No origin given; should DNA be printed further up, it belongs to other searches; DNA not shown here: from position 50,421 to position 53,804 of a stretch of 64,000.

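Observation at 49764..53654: Orphan giant pilin-like protein plus Cys-rich anchored partner inserted just upstream of fliL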

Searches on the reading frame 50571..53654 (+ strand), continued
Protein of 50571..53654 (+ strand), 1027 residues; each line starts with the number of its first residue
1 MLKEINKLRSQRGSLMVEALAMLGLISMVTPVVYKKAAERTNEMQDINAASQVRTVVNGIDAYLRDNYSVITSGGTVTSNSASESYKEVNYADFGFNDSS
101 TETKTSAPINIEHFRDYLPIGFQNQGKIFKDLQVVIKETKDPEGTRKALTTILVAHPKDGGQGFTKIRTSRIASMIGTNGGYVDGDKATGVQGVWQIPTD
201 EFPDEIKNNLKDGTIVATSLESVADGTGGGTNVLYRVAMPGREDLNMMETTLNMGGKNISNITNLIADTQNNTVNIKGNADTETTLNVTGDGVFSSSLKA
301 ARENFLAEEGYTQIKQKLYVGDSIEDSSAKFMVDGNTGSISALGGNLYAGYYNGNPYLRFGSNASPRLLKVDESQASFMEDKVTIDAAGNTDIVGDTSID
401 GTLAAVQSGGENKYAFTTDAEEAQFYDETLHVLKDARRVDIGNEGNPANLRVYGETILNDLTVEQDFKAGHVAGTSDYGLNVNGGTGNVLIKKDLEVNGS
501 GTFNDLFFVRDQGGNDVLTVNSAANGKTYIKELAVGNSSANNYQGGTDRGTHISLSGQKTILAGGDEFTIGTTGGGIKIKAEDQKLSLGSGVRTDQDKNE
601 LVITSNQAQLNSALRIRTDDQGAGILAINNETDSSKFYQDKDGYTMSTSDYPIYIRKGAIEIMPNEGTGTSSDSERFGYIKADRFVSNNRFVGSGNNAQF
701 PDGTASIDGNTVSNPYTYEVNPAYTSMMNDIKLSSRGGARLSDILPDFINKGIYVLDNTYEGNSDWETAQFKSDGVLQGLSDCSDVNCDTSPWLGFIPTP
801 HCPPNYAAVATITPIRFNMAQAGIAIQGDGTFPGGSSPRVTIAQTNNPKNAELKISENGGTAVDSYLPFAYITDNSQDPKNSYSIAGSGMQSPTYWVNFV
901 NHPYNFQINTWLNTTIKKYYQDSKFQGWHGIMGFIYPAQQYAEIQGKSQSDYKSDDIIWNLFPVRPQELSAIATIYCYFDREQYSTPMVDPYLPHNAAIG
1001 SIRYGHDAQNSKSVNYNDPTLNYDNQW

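Call 22: find_related_loci(query=A1, collection=genome_contigs, flank=10000)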
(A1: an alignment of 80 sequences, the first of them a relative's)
Query A1 (1027 aa) in genome_contigs; peptide patterns used: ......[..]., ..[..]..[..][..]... (x = any residue, [..] = any of these).
311 stretches matched a pattern; 290 encode a relative of the query (tblastn E <= 1e-3); the best 80 are kept; 78 distinct loci.
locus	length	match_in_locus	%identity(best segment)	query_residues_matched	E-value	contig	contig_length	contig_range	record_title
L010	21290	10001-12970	59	1-1027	0e+0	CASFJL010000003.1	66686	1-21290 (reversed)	uncultured proteobacterium isolate B15_L3_338338_idba_bin.30 genome assembly, contig: B15_L3_338338_idba_bin.30.fa_scaff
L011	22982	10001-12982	50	1-1027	0e+0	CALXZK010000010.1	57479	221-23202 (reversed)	MAG: uncultured Alphaproteobacteria bacterium isolate BRZ_QR__bin60 genome assembly, contig: BRZ_QR__NODE_367_length_574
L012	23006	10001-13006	50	1-1027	0e+0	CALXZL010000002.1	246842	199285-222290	MAG: uncultured Alphaproteobacteria bacterium isolate BRZ_FT__bin57 genome assembly, contig: BRZ_FT__NODE_37_length_2468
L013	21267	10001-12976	48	1-1027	0e+0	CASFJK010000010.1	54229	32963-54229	uncultured proteobacterium isolate B12_L1_324324_idba_bin.34 genome assembly, contig: B12_L1_324324_idba_bin.34.fa_scaff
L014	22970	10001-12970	48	1-1027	0e+0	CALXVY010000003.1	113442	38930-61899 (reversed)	MAG: uncultured Alphaproteobacteria bacterium isolate BRZ_KI__bin16 genome assembly, contig: BRZ_KI__NODE_210_length_113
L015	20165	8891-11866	45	1-1027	0e+0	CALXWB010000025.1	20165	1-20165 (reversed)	MAG: uncultured Alphaproteobacteria bacterium isolate BRZ_AT__bin33 genome assembly, contig: BRZ_AT__NODE_2582_length_20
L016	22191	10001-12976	49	1-1027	0e+0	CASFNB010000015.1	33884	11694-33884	uncultured proteobacterium isolate A1_L3_371371_idba_bin.16 genome assembly, contig: A1_L3_371371_idba_bin.16.fa_scaffol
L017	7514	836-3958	41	1-1025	0e+0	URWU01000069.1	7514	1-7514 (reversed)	uncultured Alphaproteobacteria bacterium isolate UMGS1426 genome assembly, contig: NODE_1158_length_7514_cov_4.668856, w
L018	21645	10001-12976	50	1-1027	0e+0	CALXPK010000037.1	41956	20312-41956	MAG: uncultured Alphaproteobacteria bacterium isolate E04__bin53 genome assembly, contig: E04__k127_8231478, whole genom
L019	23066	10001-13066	33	1-1027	7e-132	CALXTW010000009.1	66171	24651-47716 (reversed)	MAG: uncultured Alphaproteobacteria bacterium isolate BRZ_RR__bin74 genome assembly, contig: BRZ_RR__NODE_439_length_661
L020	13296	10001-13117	33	1-1027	3e-131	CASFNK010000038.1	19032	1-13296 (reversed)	uncultured proteobacterium isolate SI.B29.metabat-bins.91 genome assembly, contig: SI.B29.metabat-bins.91.fa_k141_228212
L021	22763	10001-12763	34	1-1027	1e-130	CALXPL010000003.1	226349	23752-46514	MAG: uncultured Alphaproteobacteria bacterium isolate BRZ_FQ__bin96 genome assembly, contig: BRZ_FQ__NODE_37_length_2263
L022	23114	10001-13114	33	1-1027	5e-128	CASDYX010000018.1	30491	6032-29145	uncultured proteobacterium isolate O18_L1_385385_idba_bin.5 genome assembly, contig: O18_L1_385385_idba_bin.5.fa_scaffol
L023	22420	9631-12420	34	1-1027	3e-127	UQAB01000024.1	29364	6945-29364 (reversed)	uncultured Azospirillum sp. isolate UMGS63 genome assembly, contig: NODE_1114_length_29364_cov_9.201796, whole genome sh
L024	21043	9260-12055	33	1-1027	5e-124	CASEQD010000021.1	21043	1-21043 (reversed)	uncultured proteobacterium isolate A106_L4_349349_idba_bin.46 genome assembly, contig: A106_L4_349349_idba_bin.46.fa_sca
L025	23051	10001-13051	31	1-1027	6e-123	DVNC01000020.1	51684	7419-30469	MAG TPA_asm: Candidatus Scatocola faecipullorum isolate ChiW3-316 ChiW3__C50608_L51684_SRR5506726, whole genome shotgun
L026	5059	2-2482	37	253-1027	7e-123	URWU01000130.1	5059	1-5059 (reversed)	uncultured Alphaproteobacteria bacterium isolate UMGS1426 genome assembly, contig: NODE_1955_length_5059_cov_4.412270, w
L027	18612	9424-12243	34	9-1027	3e-120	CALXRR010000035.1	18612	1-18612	MAG: uncultured Alphaproteobacteria bacterium isolate BRZ_AG__bin71 genome assembly, contig: BRZ_AG__NODE_4264_length_18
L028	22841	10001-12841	32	1-1027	3e-119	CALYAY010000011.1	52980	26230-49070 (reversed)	MAG: uncultured Alphaproteobacteria bacterium isolate BRZ_RM__bin80 genome assembly, contig: BRZ_RM__NODE_628_length_529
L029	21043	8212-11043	33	1-1027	1e-118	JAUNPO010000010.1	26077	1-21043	MAG: Pseudomonadota bacterium isolate S36M_St_32 NODE_1050_length_26077_cov_7.154408, whole genome shotgun sequence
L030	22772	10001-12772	32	1-1027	2e-118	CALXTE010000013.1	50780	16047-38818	MAG: uncultured Alphaproteobacteria bacterium isolate BRZ_SN__bin90 genome assembly, contig: BRZ_SN__NODE_834_length_507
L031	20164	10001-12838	33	11-1027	3e-118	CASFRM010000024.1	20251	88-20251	uncultured proteobacterium isolate A86_L4_360360_idba_bin.2 genome assembly, contig: A86_L4_360360_idba_bin.2.fa_scaffol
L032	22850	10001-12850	34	1-1027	1e-117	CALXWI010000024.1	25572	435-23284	MAG: uncultured Alphaproteobacteria bacterium isolate BRZ_ED__bin7 genome assembly, contig: BRZ_ED__NODE_2110_length_255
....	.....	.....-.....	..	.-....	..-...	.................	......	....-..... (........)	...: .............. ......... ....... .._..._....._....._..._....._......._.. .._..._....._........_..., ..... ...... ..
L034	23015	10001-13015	31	1-1027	3e-115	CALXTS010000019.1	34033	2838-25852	MAG: uncultured Alphaproteobacteria bacterium isolate BRZ_SL__bin119 genome assembly, contig: BRZ_SL__NODE_1761_length_3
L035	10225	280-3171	32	1-1027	3e-115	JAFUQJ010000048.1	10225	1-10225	MAG: Alphaproteobacteria bacterium isolate RGIG4730 Roe_deer_Rectum.Co__c646640, whole genome shotgun sequence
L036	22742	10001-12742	32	1-1027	3e-115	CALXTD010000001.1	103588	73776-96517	MAG: uncultured Alphaproteobacteria bacterium isolate BRZ_RF__bin97 genome assembly, contig: BRZ_RF__NODE_149_length_103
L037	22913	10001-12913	32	1-1027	2e-114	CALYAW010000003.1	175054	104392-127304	MAG: uncultured Alphaproteobacteria bacterium isolate BRZ_DM__bin108 genome assembly, contig: BRZ_DM__NODE_110_length_17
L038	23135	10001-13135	32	1-1027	4e-114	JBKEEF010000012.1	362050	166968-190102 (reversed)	MAG: Alphaproteobacteria bacterium isolate VLC_001 k251_2505009, whole genome shotgun sequence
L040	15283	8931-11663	31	12-1027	2e-110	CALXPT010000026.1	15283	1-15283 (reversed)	MAG: uncultured Alphaproteobacteria bacterium isolate BRZ_CI__bin98 genome assembly, contig: BRZ_CI__NODE_5516_length_15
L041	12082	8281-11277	31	2-1027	6e-110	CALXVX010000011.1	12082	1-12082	MAG: uncultured Alphaproteobacteria bacterium isolate E21__bin46 genome assembly, contig: E21__k127_5708787, whole genom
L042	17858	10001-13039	31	10-1027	2e-108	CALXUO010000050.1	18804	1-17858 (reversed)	MAG: uncultured Alphaproteobacteria bacterium isolate E20__bin257 genome assembly, contig: E20__k127_8631266, whole geno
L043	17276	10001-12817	31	1-1027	2e-108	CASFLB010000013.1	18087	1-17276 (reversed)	uncultured proteobacterium isolate O80_L3_331331_idba_bin.82 genome assembly, contig: O80_L3_331331_idba_bin.82.fa_scaff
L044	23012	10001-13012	30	11-1027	6e-107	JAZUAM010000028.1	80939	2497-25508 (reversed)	MAG: Alphaproteobacteria bacterium isolate T1900045320_YK20190009.MAGScoT_cleanbin_000005 SGB_6346_k141_2132010, whole g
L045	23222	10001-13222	30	1-1027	6e-107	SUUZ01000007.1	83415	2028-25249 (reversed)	MAG: Alphaproteobacteria bacterium isolate SIG59 NODE_7061_length_83415_cov_20.016173, whole genome shotgun sequence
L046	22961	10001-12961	31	11-1027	6e-106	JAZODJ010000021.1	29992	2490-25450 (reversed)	MAG: Alphaproteobacteria bacterium isolate T1900044752_TS20190418.MAGScoT_cleanbin_000002 SGB_2243_k141_4094097, whole g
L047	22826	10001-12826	31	1-1027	7e-106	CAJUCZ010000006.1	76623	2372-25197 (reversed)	MAG TPA_asm: uncultured Alphaproteobacteria bacterium isolate MGBC133411 genome assembly, contig: MGBC133411.6, whole ge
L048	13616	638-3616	31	1-1027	2e-104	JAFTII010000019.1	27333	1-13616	MAG: Alphaproteobacteria bacterium isolate RGIG3845 Roe_deer_Cecum-1__c351226, whole genome shotgun sequence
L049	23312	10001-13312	37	1-1027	0e+0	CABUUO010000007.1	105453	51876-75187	MAG TPA_asm: uncultured proteobacterium isolate MGYG-HGUT-04400 genome assembly, contig: GUT_GENOME272660_7, whole genom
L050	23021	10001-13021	30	1-1027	1e-96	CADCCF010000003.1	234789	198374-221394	MAG: uncultured proteobacterium isolate RUG14511 genome assembly, contig: RUG14511_asm_3, whole genome shotgun sequence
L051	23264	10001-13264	29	11-1027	2e-95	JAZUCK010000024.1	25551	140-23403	MAG: Alphaproteobacteria bacterium isolate T1900045314_YK20190003.MAGScoT_cleanbin_000006 SGB_6269_k141_1837247, whole g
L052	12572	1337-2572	43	645-1027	5e-91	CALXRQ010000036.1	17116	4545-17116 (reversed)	MAG: uncultured Alphaproteobacteria bacterium isolate BRZ_KF__bin25 genome assembly, contig: BRZ_KF__NODE_4970_length_17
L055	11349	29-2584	31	109-1027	1e-86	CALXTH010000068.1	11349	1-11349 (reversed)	MAG: uncultured Alphaproteobacteria bacterium isolate E30__bin229 genome assembly, contig: E30__k127_4412240, whole geno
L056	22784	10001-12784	31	1-1027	8e-113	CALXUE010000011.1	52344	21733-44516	MAG: uncultured Alphaproteobacteria bacterium isolate BRZ_MQ__bin8 genome assembly, contig: BRZ_MQ__NODE_715_length_5234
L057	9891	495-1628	47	693-1027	5e-85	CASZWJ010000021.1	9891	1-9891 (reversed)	MAG: uncultured Alphaproteobacteria bacterium isolate extra-SRR5580761.40_1677796859 genome assembly, contig: NODE_4322_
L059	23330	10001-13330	28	7-1027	2e-82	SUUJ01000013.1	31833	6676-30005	MAG: Alphaproteobacteria bacterium isolate SIG43 NODE_7684_length_31833_cov_2.901722, whole genome shotgun sequence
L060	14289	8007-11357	28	1-1027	8e-79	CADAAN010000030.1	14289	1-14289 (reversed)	MAG: uncultured proteobacterium isolate RUG13121 genome assembly, contig: RUG13121_asm_30, whole genome shotgun sequence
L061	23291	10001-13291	29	3-1013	2e-85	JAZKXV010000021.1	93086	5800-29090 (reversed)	MAG: Alphaproteobacteria bacterium isolate T1900045114_TC20190108.MAGScoT_cleanbin_000007 SGB_4803_k141_1690534, whole g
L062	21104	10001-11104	40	656-1027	5e-69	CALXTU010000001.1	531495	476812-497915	MAG: uncultured Alphaproteobacteria bacterium isolate BRZ_PK__bin103 genome assembly, contig: BRZ_PK__NODE_2_length_5314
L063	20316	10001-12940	32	11-1027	2e-116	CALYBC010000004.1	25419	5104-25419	MAG: uncultured Alphaproteobacteria bacterium isolate E17__bin256 genome assembly, contig: E17__k127_5160759, whole geno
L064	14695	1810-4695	36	1-1027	6e-68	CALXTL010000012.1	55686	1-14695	MAG: uncultured Alphaproteobacteria bacterium isolate BRZ_KN__bin99 genome assembly, contig: BRZ_KN__NODE_626_length_556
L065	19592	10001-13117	36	1-1027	9e-68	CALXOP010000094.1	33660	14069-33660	MAG: uncultured Alphaproteobacteria bacterium isolate E12__bin290 genome assembly, contig: E12__k127_5694850, whole geno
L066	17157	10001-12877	39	1-1027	1e-66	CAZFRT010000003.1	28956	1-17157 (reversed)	MAG TPA_asm: uncultured Azospirillum sp. isolate SRP199465_co1_102 genome assembly, contig: NODE_3880_length_28956_cov_5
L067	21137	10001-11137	38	656-1027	3e-66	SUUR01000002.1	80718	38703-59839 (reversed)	MAG: Alphaproteobacteria bacterium isolate SIG51 NODE_7452_length_80718_cov_3.824621, whole genome shotgun sequence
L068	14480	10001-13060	36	1-1027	3e-66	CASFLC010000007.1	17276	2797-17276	uncultured proteobacterium isolate SI.A99.metabat-bins.196 genome assembly, contig: SI.A99.metabat-bins.196.fa_k141_2646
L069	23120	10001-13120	33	1-1027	4e-125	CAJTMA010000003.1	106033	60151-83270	MAG TPA_asm: uncultured Alphaproteobacteria bacterium isolate MGBC104355 genome assembly, contig: MGBC104355.3, whole ge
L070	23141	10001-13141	38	1-1027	4e-65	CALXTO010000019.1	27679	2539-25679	MAG: uncultured Alphaproteobacteria bacterium isolate BRZ_CT__bin33 genome assembly, contig: BRZ_CT__NODE_2273_length_27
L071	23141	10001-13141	31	1-1027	2e-107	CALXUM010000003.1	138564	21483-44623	MAG: uncultured Alphaproteobacteria bacterium isolate BRZ_CT__bin98 genome assembly, contig: BRZ_CT__NODE_204_length_138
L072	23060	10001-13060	35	1-1027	4e-66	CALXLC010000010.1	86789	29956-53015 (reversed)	MAG: uncultured Alphaproteobacteria bacterium isolate E27__bin196 genome assembly, contig: E27__k127_1778326, whole geno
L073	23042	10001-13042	31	1-1027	4e-106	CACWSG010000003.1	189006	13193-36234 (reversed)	MAG: uncultured proteobacterium isolate RUG10873 genome assembly, contig: RUG10873_asm_3, whole genome shotgun sequence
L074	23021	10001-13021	38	1-1027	8e-65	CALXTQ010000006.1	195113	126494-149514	MAG: uncultured Alphaproteobacteria bacterium isolate E07__bin220 genome assembly, contig: E07__k127_5652891, whole geno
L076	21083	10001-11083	38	670-1027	2e-64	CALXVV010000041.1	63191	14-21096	MAG: uncultured Alphaproteobacteria bacterium isolate E04__bin378 genome assembly, contig: E04__k127_2990092, whole geno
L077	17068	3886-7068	36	1-1027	4e-64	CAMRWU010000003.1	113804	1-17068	MAG TPA_asm: uncultured proteobacterium isolate SRR13573577_bin.13_metawrap_v1.3_MAG genome assembly, contig: NODE.113_l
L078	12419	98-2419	36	210-1027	3e-64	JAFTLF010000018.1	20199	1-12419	MAG: Alphaproteobacteria bacterium isolate RGIG3920 Roe_deer_Cecum-3__c84265, whole genome shotgun sequence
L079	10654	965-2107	37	634-1027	4e-64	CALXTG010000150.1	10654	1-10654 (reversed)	MAG: uncultured Alphaproteobacteria bacterium isolate E01__bin302 genome assembly, contig: E01__k127_3842105, whole geno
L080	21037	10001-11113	37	656-1027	1e-63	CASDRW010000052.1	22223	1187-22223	uncultured proteobacterium isolate SI.B40.metabat-bins.148 genome assembly, contig: SI.B40.metabat-bins.148.fa_k141_1437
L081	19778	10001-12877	31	1-1027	2e-110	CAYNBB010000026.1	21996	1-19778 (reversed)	MAG TPA_asm: uncultured Azospirillaceae bacterium isolate SRP225648_co1_885 genome assembly, contig: NODE_5534_length_21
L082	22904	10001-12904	39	1-1027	2e-63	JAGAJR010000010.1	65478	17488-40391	MAG: Alphaproteobacteria bacterium isolate RGIG8504 Water_deer_Cecum-2__c215996, whole genome shotgun sequence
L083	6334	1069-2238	36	642-1027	2e-63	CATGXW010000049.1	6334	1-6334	MAG: uncultured Alphaproteobacteria bacterium isolate extra-SRR4116678.3_1677764740 genome assembly, contig: NODE_3932_l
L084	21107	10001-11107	36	656-1027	4e-63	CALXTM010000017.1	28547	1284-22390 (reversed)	MAG: uncultured Alphaproteobacteria bacterium isolate BRZ_DP__bin105 genome assembly, contig: BRZ_DP__NODE_2348_length_2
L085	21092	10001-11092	38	656-1027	6e-63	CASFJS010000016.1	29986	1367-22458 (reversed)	uncultured proteobacterium isolate B35_L4_330330_idba_bin.27 genome assembly, contig: B35_L4_330330_idba_bin.27.fa_scaff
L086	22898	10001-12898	38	1-1027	7e-63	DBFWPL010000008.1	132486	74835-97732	MAG TPA_asm: Alphaproteobacteria bacterium isolate MAG7984 contig8, whole genome shotgun sequence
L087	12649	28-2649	36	96-1027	7e-63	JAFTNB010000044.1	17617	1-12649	MAG: Alphaproteobacteria bacterium isolate RGIG3968 Roe_deer_Cecum-4__c103603, whole genome shotgun sequence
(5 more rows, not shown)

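Call 29: search_solved_structures(query=A1, max_evalue=1, show_alignments=2)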
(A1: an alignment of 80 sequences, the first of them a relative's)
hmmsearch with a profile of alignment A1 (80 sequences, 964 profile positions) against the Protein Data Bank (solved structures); distinct sequences matched with E-value up to 1: 0.
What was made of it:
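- Closest known: TcpB. Different: There is no sequence match to any PDB chain (call 29).
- Tried and rejected: A PDB sequence-profile search with the whole family gave no hit at E<=1 (call 29).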

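Call 32: predict_structure(alignment_id=A1)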
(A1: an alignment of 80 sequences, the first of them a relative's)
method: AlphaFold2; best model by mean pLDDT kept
length: 1027 residues; sequences in the alignment: 80
mean_pLDDT: 58.0   pTM: 0.33
mean pLDDT of the five models: 58.0, 57.8, 56.4, 55.0, 55.0
residues with pLDDT >= 90: 0; 70-90: 271; 50-70: 362; < 50: 394
segments of 3 or more residues with pLDDT < 50: 1-4, 6-16, 18-22, 24-40, 226-240, 244-274, 277-279, 281-284, 287-292, 493-506, 508-519, 521-612, 634-646, 680-694, 697-699, 701-708, 711-750, 818-851, 900-911, 986-1027
pLDDT, mean of each block of 10 residues (from residue 1): 46 49 45 42 69 82 80 79 79 70 67 76 68 80 68 76 69 80 84 78 80 79 51 39 43 38 40 47 48 58 67 72 70 71 60 61 59 65 66 60 58 62 70 67 65 57 64 60 58 43 45 46 43 46 44 41 43 43 46 42 40 53 59 47 48 62 55 51 39 47 47 38 30 30 40 75 75 78 70 79 67 60 41 40 38 72 60 74 75 70 33 70 80 64 55 60 62 73 51 43 37 39 37
secondary structure, 60 per line:
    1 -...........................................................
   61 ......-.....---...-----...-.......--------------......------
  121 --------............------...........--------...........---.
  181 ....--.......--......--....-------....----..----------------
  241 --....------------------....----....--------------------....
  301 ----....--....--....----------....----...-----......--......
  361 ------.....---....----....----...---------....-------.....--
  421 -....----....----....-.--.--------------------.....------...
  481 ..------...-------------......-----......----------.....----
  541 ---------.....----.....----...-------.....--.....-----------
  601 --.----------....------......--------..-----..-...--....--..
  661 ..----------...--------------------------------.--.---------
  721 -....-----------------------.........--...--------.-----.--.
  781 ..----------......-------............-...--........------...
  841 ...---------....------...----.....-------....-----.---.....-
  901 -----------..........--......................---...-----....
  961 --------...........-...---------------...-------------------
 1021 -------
elements in order (helices of 4 or more, strands of 3 or more residues): H2-66 H68-72 E76-78 E88-90 H91-94 H111-114 E129-140 E147-157 H166-176 E180-184 E187-190 E196-198 H204-207 E215-218 H243-246 E265-268 E273-276 E297-300 E305-308 E311-314 E317-320 E331-334 E339-341 E347-352 E355-360 E367-371 E375-378 E383-386 E391-393 E403-406 E414-418 E422-425 E430-433 E438-441 E467-471 E478-482 E489-491 E505-510 E516-521 E532-536 E550-554 E559-563 E568-570 E578-582 E585-589 E614-617 E624-629 E653-656 E659-662 H722-725 E749-757 E760-762 E780-782 E793-798 E806-817 E824-831 E838-843 E853-856 E863-865 E870-874 E882-885 E895-899 E912-921 E924-937 H938-945 E957-960 E969-979
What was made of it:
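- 50610..51440 (+): PilV-like pilin module (residues 14-290): hydrophobic alpha1-N helix with Glu at +5, then an alpha/beta domain. AF2 helix 2-66 plus sheet, pLDDT 67-84 for residues 41-220 (call 32).
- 51441..52520 (+): Hypervariable, G/N/T/D-rich, beta-rich middle region (residues 291-650); presumed stalk or fibre. AF2 shows short strands at pLDDT 40-70 (call 32).
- On Beta-solenoid / beta-helix fibres: The AF2 model is strand-rich but of low confidence (call 32).
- Checked: AlphaFold2 (AF2) shows many short strands there, but at pLDDT 40-70 (call 32).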
